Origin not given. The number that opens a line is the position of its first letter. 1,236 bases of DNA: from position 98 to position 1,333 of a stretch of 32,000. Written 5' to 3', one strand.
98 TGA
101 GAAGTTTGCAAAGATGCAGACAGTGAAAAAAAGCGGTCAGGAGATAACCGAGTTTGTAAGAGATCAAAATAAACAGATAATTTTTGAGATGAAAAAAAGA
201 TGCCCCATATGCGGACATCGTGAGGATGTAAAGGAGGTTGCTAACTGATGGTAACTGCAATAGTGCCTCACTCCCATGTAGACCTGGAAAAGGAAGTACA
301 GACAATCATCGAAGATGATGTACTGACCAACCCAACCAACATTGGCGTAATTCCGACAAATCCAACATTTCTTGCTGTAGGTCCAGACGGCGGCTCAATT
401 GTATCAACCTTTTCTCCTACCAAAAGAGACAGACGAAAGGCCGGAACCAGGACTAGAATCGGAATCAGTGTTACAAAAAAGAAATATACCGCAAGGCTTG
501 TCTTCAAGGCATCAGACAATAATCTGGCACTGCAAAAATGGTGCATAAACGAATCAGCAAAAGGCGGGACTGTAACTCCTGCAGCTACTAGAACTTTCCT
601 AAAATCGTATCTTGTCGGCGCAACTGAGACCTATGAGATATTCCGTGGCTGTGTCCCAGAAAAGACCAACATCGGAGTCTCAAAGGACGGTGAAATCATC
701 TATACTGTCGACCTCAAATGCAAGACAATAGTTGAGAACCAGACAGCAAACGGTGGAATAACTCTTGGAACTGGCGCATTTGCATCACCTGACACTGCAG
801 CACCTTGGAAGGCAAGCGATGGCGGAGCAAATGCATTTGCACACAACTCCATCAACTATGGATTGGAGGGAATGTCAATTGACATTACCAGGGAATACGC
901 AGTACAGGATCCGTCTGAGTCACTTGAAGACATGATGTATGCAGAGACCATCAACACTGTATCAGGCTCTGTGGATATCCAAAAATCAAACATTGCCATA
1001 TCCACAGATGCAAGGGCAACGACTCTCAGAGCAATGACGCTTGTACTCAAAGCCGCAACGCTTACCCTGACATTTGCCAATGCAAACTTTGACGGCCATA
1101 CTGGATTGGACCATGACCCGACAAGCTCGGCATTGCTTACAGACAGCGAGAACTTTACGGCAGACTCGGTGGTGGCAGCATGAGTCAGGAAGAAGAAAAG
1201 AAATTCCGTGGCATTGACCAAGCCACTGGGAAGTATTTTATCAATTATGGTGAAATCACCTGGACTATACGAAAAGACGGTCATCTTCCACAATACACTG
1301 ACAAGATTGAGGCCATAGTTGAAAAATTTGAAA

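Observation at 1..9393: Head-tail virus tail module integrated beside core genes of a Nitrosopumilales-like archaeon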

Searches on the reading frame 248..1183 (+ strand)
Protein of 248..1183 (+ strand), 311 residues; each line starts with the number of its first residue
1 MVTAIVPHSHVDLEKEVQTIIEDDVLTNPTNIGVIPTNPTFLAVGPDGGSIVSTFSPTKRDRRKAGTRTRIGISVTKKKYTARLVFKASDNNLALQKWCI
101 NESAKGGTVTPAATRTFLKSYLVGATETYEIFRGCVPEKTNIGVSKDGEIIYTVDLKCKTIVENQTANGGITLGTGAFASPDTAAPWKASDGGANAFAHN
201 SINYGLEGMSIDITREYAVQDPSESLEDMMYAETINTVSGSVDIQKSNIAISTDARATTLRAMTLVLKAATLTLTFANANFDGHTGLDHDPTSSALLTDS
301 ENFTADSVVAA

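Call 4: search_protein_families(library=pfam, proteins=[window:248-1183:+], max_evalue=0.1)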
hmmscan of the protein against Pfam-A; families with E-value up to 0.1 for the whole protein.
window:248-1183:+ (311 aa): 1 family
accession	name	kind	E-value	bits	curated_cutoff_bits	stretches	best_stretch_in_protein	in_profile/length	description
PF18906.5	Phage_tube_2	-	2.9e-05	24.2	27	1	80-281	49-247/266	Phage tail tube protein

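Call 5: search_protein_families(library=phrogs, proteins=[window:248-1183:+], max_evalue=0.1)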
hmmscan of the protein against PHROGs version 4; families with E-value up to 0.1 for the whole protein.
window:248-1183:+ (311 aa): 0 families

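Call 7: find_encoding_contigs(protein=window:248-1183:+, flank=10000, max_places=10)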
Protein window:248-1183:+ (311 aa): no gene with exactly this product is on record in the collection.

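Call 12: find_related_loci(query=window:248-1183:+, collection=viral_contigs, flank=10000)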
Query window:248-1183:+ (311 aa) in viral_contigs; peptide patterns used: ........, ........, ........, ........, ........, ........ (x = any residue, [..] = any of these).
3 stretches matched a pattern, but none encodes a relative of the query by tblastn (E <= 1e-3).

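Call 14: find_homologous_proteins(query=window:248-1183:+, max_evalue=0.001)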
Query window:248-1183:+ (311 aa): 17 proteins with E <= 0.001 among 2558 candidates.
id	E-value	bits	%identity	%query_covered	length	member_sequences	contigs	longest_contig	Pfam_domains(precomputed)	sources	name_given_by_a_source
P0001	2.4e-199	679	100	100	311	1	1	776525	PF18906.6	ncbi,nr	ncbi:MAG: hypothetical protein K5785_00995 [Nitrosarchaeum sp.]|nr:hypothetical protein [Nitrosarcha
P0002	5.1e-139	481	72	100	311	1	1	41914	PF18906.6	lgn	-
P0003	8.3e-118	411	63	98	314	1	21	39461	PF18906.6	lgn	-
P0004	1.9e-114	400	62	100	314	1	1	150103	PF18906.6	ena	-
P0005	3.8e-114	399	60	99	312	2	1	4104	PF18906.6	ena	-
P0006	6.2e-113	395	61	98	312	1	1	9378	PF18906.6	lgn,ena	-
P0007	1.7e-112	394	60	99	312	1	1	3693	-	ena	-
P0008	5.3e-111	389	60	98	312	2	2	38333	PF18906.6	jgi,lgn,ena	-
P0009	1.8e-109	384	58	100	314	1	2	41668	PF18906.6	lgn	-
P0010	4.7e-108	379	58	98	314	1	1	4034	PF18906.6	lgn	-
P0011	8.7e-107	375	60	98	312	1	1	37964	PF18906.6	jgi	-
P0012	4.2e-101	356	56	99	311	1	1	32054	-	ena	-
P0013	2.9e-98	347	54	99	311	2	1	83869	-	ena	-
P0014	2.9e-95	337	52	100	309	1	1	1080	PF18906.6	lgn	-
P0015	1.5e-88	315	51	100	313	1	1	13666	PF18906.6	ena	-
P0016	3.4e-86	308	51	100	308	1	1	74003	-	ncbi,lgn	-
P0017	8.7e-82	293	54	84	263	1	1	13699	PF18906.6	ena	-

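Call 15: find_encoding_contigs(protein=P0001, flank=10000, max_places=3)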
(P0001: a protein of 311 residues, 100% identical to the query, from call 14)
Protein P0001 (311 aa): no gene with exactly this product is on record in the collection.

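Call 16: find_encoding_contigs(protein=P0002, flank=10000, max_places=3)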
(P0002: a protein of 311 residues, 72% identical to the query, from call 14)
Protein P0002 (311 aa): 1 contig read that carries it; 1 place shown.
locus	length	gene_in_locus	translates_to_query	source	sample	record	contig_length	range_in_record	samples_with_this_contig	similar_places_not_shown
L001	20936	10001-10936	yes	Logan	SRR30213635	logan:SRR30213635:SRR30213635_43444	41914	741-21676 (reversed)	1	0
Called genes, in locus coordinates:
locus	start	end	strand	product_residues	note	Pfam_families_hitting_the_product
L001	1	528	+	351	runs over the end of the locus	-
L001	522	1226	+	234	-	-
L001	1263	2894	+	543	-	-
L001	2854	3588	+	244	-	PF04233:Phage_Mu_F (weak)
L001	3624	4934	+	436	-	-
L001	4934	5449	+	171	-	-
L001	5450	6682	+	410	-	-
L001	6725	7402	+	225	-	-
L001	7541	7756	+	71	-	-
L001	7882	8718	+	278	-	-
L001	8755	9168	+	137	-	-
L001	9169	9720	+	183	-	-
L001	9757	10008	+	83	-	-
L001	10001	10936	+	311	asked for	PF18906:Phage_tube_2 (weak)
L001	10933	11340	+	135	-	-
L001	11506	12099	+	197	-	-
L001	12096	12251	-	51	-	-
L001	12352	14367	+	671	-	-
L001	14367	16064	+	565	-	-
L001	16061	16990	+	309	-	PF13385:Laminin_G_3 (weak)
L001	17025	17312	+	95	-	-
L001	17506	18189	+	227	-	-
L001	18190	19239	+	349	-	-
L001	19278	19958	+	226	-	PF13640:2OG-FeII_Oxy_3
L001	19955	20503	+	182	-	-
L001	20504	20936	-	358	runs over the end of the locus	PF20254:DMFA2_C (weak)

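Call 17: find_encoding_contigs(protein=P0004, flank=10000, max_places=3)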
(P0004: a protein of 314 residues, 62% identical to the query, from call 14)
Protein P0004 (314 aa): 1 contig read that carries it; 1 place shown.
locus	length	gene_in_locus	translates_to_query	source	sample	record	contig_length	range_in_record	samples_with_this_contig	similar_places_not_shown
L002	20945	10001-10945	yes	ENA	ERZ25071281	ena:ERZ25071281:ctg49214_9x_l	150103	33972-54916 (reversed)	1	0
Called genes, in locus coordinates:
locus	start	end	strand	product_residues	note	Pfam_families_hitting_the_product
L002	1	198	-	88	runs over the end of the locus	-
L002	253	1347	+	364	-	PF00817:IMS, PF11798:IMS_HHH (weak), PF21999:IMS_HHH_1, PF11799:IMS_C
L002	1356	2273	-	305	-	-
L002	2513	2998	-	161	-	-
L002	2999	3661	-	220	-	PF13462:Thioredoxin_4, PF13098:Thioredoxin_2 (weak), PF01323:DSBA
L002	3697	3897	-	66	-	-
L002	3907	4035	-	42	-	-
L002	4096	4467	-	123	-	-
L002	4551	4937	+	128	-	-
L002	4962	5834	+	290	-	PF01488:Shikimate_DH (weak), PF02558:ApbA (weak), PF02826:2-Hacid_dh_C, PF03446:NAD_binding_2, PF03807:F420_oxidored, PF07991:KARI_N, PF21761:RedAm-like_C (weak), PF14833:NAD_binding_11, +1 more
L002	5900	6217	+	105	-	PF00106:adh_short, PF08659:KR (weak), PF01370:Epimerase (weak), PF13561:adh_short_C2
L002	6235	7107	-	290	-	PF13737:DDE_Tnp_1_5, PF01609:DDE_Tnp_1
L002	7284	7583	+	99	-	-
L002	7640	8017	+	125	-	-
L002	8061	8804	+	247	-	PF00413:Peptidase_M10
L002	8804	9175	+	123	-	-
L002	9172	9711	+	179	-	-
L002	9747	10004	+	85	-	-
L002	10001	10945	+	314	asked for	PF18906:Phage_tube_2 (weak)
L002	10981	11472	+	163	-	-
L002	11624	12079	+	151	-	-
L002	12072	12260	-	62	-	-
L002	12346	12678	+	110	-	PF13340:DUF4096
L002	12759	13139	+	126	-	PF01609:DDE_Tnp_1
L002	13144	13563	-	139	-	-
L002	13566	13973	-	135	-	-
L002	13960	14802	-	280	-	-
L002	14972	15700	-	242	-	PF01844:HNH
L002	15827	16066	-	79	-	-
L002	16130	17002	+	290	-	PF13737:DDE_Tnp_1_5, PF01609:DDE_Tnp_1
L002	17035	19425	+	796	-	PF00801:PKD (faint), PF18911:PKD_4 (faint), PF03160:Calx-beta, PF02412:TSP_3 (weak)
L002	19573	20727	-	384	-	PF00535:Glycos_transf_2, PF13641:Glyco_tranf_2_3, PF04138:GtrA_DPMS_TM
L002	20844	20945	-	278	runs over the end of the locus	-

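Call 18: find_encoding_contigs(protein=P0016, flank=10000, max_places=3)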
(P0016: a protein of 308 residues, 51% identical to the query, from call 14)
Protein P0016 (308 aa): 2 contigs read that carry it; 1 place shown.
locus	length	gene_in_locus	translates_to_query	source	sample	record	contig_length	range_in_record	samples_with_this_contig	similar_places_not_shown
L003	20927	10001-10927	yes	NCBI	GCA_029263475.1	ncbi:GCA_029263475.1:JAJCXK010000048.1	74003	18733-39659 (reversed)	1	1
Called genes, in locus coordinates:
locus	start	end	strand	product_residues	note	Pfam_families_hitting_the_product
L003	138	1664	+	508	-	-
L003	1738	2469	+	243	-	PF04233:Phage_Mu_F (weak)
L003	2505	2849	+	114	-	-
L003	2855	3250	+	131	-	-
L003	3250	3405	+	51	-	-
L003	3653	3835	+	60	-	-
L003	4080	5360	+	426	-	-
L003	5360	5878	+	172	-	-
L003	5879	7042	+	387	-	-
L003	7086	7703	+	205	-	-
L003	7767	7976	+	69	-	-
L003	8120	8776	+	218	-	-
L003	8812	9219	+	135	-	-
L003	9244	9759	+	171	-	-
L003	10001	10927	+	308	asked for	-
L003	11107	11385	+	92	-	-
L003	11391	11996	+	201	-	-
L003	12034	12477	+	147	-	-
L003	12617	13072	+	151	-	-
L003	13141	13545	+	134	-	-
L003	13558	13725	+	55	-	-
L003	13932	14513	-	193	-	-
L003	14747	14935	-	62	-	-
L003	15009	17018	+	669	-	-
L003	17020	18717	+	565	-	-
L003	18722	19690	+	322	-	-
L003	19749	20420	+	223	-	-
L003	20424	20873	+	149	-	PF05551:zf-His_Me_endon (faint), PF13392:HNH_3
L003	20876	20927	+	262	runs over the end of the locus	-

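Call 20: find_related_loci(query=A1, collection=genome_contigs, flank=10000)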
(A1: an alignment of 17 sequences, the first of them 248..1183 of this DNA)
Query A1 (311 aa) in genome_contigs; peptide patterns used: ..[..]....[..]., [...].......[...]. (x = any residue, [..] = any of these).
42 stretches matched a pattern; 1 encode a relative of the query (tblastn E <= 1e-3); 1 distinct loci.
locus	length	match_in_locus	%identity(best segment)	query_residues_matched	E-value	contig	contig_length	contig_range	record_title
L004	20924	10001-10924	51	1-311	2e-96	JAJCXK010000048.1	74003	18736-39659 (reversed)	MAG: Nitrosopumilus sp. isolate OFTM383 OFTM383_47, whole genome shotgun sequence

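Call 21: find_related_loci(query=A1, collection=viral_contigs, flank=10000)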
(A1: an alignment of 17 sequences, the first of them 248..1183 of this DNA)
Query A1 (311 aa) in viral_contigs; peptide patterns used: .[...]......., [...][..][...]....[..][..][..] (x = any residue, [..] = any of these).
69 stretches matched a pattern, but none encodes a relative of the query by tblastn (E <= 1e-3).

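Call 22: find_encoding_contigs(protein=P0003, flank=10000, max_places=4)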
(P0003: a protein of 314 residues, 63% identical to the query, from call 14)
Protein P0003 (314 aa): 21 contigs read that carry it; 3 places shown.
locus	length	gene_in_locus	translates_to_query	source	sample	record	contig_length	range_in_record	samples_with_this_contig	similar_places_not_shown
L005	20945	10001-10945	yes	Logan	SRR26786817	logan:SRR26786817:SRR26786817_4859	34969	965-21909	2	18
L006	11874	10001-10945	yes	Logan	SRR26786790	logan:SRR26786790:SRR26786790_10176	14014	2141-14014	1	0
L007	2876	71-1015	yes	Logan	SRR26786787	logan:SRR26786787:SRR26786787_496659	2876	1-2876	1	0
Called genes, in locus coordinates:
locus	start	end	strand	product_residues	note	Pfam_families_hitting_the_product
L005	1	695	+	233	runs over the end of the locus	-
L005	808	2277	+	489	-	-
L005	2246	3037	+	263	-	PF04233:Phage_Mu_F (weak)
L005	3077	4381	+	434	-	-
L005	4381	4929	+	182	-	-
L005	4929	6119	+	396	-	-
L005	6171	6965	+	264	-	-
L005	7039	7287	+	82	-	-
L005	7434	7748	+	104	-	-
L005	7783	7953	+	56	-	-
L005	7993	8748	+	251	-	PF00413:Peptidase_M10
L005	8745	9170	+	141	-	-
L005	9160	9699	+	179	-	-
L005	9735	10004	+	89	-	-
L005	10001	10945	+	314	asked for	PF18906:Phage_tube_2 (weak)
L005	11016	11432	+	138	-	-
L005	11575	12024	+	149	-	PF04883:HK97-gp10_like (faint)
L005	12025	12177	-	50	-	-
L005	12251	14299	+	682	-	-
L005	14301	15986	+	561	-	-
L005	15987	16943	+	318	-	PF13385:Laminin_G_3 (weak)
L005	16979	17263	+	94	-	-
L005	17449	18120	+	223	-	-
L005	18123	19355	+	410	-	-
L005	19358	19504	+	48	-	-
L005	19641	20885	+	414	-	PF00589:Phage_integrase (weak)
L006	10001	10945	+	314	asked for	PF18906:Phage_tube_2 (weak)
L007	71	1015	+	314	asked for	PF18906:Phage_tube_2 (weak)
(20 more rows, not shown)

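Call 33: search_protein_families(library=phrogs, proteins=[L005:3-695:+, L005:808-2277:+, L005:2246-3037:+, L005:3077-4381:+, L005:4381-4929:+, L005:4929-6119:+, L005:6171-6965:+, L005:7993-8748:+, L005:8745-9170:+, L005:9160-9699:+], max_evalue=0.01)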
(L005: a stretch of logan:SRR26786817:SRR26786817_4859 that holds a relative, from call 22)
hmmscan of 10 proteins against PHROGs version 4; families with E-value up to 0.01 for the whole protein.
L005:3-695:+ (230 aa): 1 family
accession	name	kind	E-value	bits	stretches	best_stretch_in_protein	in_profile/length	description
phrog_38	-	head and packaging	0.00063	19.5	1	50-186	597-715/760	terminase large subunit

L005:808-2277:+ (489 aa): 1 family
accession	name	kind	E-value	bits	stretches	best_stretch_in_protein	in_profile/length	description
phrog_9232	-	head and packaging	0.0003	20.8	1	235-404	199-371/502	portal protein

L005:2246-3037:+ (263 aa): 8 families
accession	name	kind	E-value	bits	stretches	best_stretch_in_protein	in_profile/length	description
phrog_6577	-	unknown function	2.9e-07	30.2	1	202-254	174-228/1066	-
phrog_241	-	head and packaging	4.5e-07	30.3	1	206-258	226-276/679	head morphogenesis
phrog_115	-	head and packaging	3.9e-06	27.3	1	208-256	270-318/665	minor head protein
phrog_595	-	head and packaging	1.5e-05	25.5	1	210-255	252-297/513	head maturation protease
phrog_4728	-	head and packaging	0.0015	18.4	1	113-253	170-297/591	head morphogenesis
phrog_2841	-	head and packaging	0.002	18.2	1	205-254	256-305/525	minor head protein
phrog_3517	-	head and packaging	0.0028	18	0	210-254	272-327/371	head morphogenesis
phrog_2662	-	head and packaging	0.0035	17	0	206-254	651-707/717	portal protein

L005:3077-4381:+ (434 aa): 1 family
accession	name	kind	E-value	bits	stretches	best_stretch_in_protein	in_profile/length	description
phrog_540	-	DNA, RNA and nucleotide metabolism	0.00028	20.4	1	227-318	214-302/715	nucleotide-sugar epimerase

L005:4381-4929:+ (182 aa): 0 families

L005:4929-6119:+ (396 aa): 0 families

L005:6171-6965:+ (264 aa): 0 families

L005:7993-8748:+ (251 aa): 0 families

L005:8745-9170:+ (141 aa): 0 families

L005:9160-9699:+ (179 aa): 0 families

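Call 34: search_protein_families(library=pfam, proteins=[L005:3-695:+, L005:808-2277:+, L005:2246-3037:+, L005:3077-4381:+, L005:4381-4929:+, L005:4929-6119:+, L005:6171-6965:+, L005:18123-19355:+, L005:19641-20885:+, L005:9160-9699:+], max_evalue=0.01)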
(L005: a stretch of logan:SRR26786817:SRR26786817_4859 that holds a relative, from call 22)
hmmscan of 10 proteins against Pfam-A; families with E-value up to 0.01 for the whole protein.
L005:3-695:+ (230 aa): 0 families

L005:808-2277:+ (489 aa): 0 families

L005:2246-3037:+ (263 aa): 2 families
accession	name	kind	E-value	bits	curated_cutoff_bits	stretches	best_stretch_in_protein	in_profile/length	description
PF04233.19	Phage_Mu_F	-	1.2e-06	29.7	29.6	1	207-252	66-111/112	Phage Mu protein F like protein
PF21746.2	DUF6869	-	0.0097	16.2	30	0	115-156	17-58/107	Family of unknown function (DUF6869)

L005:3077-4381:+ (434 aa): 1 family
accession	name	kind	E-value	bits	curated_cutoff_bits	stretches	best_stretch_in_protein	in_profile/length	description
PF12097.14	DUF3573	-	0.0059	16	26.6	1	301-394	24-116/383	Protein of unknown function (DUF3573)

L005:4381-4929:+ (182 aa): 0 families

L005:4929-6119:+ (396 aa): 0 families

L005:6171-6965:+ (264 aa): 0 families

L005:18123-19355:+ (410 aa): 2 families
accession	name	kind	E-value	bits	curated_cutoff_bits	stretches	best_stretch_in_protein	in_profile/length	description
PF22633.2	F5_F8_type_C_2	-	4.8e-05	24.3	27.8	1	273-341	3-72/91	NedA-like, galactose-binding domain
PF00754.31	F5_F8_type_C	-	4.8e-05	23.9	28.2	1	270-369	15-114/127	F5/8 type C domain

L005:19641-20885:+ (414 aa): 2 families
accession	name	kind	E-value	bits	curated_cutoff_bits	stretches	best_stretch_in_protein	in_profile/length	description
PF00589.27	Phage_integrase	-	6.9e-06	26.4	27.1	1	164-332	18-150/172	Phage integrase family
PF17190.9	RecG_N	-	0.0061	17.7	23.1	0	354-409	2-57/89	RecG N-terminal helical domain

L005:9160-9699:+ (179 aa): 0 families

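Call 40: find_homologous_proteins(query=L005:808-2277:+, max_evalue=0.001)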
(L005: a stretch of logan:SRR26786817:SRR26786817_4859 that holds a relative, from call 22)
Query L005:808-2277:+ (489 aa): 28 proteins with E <= 0.001 among 8000 candidates.
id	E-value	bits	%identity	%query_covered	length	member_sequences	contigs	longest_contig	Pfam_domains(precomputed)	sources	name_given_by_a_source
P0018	0.0e+0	1081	100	100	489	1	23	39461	-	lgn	-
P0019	5.3e-229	779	71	100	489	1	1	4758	-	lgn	-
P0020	6.2e-220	749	69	99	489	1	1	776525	-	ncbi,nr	ncbi:MAG: hypothetical protein K5785_00925 [Nitrosarchaeum sp.]|nr:hypothetical protein [Nitrosarcha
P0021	3.3e-214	730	67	100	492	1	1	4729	-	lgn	-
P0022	7.9e-213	726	68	100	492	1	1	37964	-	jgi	-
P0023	2.5e-207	707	70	97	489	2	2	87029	-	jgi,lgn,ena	-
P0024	1.9e-205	701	67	99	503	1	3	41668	-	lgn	-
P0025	8.8e-151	521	60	84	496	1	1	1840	-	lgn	-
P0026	6.5e-148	512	55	96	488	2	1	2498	-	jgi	-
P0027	5.1e-144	499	54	95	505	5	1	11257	-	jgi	jgi:hypothetical protein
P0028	1.6e-138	481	53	88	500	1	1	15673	-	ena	-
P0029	1.4e-113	398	43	99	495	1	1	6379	-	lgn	-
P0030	5.3e-112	393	46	87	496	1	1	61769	-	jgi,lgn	jgi:hypothetical protein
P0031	5.1e-105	370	46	88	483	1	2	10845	-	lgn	-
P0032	2.6e-102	361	43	94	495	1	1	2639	-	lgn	-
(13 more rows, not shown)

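Call 41: find_encoding_contigs(protein=P0018, flank=10000, max_places=4)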
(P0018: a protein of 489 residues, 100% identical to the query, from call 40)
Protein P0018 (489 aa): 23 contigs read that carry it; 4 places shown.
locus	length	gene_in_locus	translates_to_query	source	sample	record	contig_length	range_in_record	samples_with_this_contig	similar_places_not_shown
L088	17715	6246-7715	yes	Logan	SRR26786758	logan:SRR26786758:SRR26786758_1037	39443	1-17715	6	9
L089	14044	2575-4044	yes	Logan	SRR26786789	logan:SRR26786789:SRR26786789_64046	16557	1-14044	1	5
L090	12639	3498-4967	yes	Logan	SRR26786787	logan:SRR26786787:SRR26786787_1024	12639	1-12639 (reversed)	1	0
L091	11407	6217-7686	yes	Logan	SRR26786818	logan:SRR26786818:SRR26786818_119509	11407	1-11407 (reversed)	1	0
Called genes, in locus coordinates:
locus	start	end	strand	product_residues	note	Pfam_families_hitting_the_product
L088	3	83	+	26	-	?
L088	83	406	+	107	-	-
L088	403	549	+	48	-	-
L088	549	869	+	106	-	-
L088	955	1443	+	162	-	-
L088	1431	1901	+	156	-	-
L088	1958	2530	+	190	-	-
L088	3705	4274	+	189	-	-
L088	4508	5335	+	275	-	-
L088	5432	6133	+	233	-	-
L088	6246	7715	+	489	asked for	-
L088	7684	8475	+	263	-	PF04233:Phage_Mu_F (weak)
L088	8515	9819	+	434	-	-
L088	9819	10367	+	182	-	-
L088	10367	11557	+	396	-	-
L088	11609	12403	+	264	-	-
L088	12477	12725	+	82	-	-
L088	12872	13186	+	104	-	-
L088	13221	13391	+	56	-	-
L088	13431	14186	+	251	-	PF00413:Peptidase_M10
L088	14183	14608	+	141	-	-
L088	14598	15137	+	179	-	-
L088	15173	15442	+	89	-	-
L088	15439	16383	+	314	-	PF18906:Phage_tube_2 (weak)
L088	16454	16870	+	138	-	-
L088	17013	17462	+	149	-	PF04883:HK97-gp10_like (faint)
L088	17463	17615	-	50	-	-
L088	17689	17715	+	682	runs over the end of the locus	-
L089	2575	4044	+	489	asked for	-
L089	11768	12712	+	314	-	PF18906:Phage_tube_2 (weak)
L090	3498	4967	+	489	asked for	-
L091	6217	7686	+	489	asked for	-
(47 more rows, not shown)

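Call 42: find_encoding_contigs(protein=P0023, flank=10000, max_places=3)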
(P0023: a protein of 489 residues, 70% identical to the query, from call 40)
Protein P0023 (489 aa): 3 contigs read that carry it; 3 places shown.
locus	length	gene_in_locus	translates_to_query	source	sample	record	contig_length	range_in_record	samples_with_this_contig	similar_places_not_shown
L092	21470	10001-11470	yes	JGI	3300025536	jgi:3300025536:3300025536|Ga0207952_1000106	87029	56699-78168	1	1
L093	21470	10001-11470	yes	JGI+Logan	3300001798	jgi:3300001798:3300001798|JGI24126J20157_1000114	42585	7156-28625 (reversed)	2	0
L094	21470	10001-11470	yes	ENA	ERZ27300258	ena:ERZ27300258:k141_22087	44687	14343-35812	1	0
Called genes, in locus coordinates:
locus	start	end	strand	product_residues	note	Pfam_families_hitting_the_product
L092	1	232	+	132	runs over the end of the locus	-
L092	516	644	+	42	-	-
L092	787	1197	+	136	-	-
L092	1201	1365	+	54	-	-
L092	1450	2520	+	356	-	-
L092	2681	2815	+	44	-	-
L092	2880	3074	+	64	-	-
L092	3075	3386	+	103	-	-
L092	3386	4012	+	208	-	-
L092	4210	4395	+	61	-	-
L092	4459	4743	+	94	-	PF20137:BubE (weak)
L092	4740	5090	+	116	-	-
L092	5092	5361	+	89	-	PF20137:BubE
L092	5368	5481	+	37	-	-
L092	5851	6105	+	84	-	-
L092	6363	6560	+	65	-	-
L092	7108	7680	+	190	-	-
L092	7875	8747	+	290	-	-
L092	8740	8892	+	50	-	-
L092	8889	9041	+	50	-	-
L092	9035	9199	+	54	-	-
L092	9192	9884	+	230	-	-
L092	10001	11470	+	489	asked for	-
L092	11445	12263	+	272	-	PF04233:Phage_Mu_F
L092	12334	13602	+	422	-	-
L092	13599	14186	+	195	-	-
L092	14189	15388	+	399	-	-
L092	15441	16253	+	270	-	-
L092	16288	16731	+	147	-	-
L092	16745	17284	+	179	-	-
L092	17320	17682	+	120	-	-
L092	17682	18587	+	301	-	PF18906:Phage_tube_2 (weak)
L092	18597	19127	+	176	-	-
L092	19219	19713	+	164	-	-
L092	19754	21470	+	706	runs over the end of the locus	-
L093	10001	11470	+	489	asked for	-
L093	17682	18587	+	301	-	PF18906:Phage_tube_2 (weak)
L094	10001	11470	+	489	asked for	-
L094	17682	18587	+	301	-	PF18906:Phage_tube_2 (weak)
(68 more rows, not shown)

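Call 49: search_dna_similar(query=P0020, collection=phages, mode=protein, max_evalue=0.01)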
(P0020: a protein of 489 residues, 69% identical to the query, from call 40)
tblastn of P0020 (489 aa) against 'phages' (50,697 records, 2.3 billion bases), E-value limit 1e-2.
No match.
